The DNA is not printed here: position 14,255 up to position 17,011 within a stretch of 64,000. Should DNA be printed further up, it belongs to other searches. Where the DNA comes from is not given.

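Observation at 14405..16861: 818-aa Ig-repeat / beta-propeller lipoprotein as the terminal gene of the pilMNOPQ operon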

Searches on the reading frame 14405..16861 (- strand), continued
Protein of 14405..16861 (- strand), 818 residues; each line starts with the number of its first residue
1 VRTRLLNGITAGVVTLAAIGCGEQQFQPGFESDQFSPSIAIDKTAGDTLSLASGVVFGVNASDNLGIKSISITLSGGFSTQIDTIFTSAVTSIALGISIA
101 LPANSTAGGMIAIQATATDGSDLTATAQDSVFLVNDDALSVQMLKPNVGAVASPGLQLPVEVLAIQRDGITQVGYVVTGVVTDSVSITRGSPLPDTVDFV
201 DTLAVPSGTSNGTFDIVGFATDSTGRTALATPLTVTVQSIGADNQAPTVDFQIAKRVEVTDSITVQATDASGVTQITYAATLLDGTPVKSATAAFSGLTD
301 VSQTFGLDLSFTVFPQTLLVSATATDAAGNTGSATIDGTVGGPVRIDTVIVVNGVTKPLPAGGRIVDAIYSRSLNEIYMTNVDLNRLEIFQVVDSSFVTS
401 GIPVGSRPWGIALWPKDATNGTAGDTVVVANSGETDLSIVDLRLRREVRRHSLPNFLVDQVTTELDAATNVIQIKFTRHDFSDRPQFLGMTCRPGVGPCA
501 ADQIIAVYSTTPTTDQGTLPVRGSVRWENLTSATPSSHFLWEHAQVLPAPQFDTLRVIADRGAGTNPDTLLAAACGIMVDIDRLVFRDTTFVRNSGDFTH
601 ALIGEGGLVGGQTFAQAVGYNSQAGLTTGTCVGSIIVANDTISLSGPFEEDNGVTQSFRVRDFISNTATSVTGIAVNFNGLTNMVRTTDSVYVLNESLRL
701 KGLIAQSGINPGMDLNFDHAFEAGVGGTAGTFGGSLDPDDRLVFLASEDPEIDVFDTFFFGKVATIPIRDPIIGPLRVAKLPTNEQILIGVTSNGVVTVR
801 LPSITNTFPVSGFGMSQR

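Call 53: search_protein_families(library=pfam, alignment_id=A1, max_evalue=0.1)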
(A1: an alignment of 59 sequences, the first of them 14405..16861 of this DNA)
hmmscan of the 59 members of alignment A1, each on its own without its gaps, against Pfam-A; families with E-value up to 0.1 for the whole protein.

A. member 1, window:14405-16861:- (818 aa): 0 families

B. families by the number of members that match (of 59 scanned): 11 families
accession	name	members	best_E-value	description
PF17957.7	Big_7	28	2.2e-07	Bacterial Ig domain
PF13750.12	Big_3_3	3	0.00014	Bacterial Ig-like domain (group 3)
PF18998.6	Flg_new_2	2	0.034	Divergent InlB B-repeat domain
PF19081.6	Ig_7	1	0.0034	Ig-like domain CHU_C associated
PF13753.12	SWM_repeat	1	0.015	Putative flagellar system-associated repeat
PF08139.17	LPAM_1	1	0.019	Prokaryotic membrane lipoprotein lipid attachment site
PF19847.4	DUF6322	1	0.028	Family of unknown function (DUF6322)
PF19116.6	DUF5801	1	0.038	Domain of unknown function (DUF5801)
PF15418.12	DUF4625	1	0.038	Domain of unknown function (DUF4625)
PF16974.11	NAR2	1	0.043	High-affinity nitrate transporter accessory, Ig-like domain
PF09008.15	Head_binding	1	0.075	Head binding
